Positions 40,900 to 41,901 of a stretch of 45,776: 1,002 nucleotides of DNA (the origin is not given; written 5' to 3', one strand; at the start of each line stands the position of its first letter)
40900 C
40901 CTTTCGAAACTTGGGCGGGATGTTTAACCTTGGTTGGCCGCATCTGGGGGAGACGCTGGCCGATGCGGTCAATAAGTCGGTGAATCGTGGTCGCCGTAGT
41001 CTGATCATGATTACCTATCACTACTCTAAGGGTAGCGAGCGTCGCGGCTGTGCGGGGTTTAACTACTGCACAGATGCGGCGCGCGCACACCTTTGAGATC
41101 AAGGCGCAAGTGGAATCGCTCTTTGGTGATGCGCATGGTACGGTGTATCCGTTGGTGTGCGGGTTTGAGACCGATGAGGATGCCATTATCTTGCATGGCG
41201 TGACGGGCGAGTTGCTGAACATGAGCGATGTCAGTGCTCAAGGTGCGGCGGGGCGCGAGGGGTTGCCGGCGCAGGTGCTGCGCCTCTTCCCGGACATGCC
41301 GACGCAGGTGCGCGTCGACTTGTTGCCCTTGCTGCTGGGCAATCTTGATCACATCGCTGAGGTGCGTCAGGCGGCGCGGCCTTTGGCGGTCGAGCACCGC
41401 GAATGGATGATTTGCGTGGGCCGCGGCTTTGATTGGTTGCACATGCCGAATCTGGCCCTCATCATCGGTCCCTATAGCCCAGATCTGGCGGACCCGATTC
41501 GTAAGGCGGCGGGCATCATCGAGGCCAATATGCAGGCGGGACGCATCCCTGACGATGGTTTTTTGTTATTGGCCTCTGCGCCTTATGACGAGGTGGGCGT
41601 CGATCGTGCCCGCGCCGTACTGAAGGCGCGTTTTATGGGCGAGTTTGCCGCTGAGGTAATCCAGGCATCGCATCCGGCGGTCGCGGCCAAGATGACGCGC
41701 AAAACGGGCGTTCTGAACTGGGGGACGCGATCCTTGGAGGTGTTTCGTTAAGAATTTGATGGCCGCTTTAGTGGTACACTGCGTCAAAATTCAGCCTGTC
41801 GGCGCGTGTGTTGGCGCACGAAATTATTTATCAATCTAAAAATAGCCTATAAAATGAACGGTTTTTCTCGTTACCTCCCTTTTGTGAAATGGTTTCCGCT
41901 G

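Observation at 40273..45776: Composite candidate operon: USP, CsoSCA-like protein, insertion-bearing SulP, DabB, DabA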

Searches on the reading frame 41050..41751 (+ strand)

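Call 7: search_protein_families(library=pfam, proteins=[window:41050-41751:+], max_evalue=0.01)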
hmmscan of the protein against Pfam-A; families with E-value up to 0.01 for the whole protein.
window:41050-41751:+ (233 aa): 0 families

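Call 8: search_protein_families(library=ncbifam, proteins=[window:41050-41751:+], max_evalue=0.01)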
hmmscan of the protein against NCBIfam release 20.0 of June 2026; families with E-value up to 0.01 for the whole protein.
window:41050-41751:+ (233 aa): 1 family
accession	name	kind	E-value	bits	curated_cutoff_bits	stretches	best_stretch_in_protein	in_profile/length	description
TIGR02701.1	shell_carb_anhy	equivalog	0.0042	16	241.05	0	94-136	321-365/450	carboxysome shell carbonic anhydrase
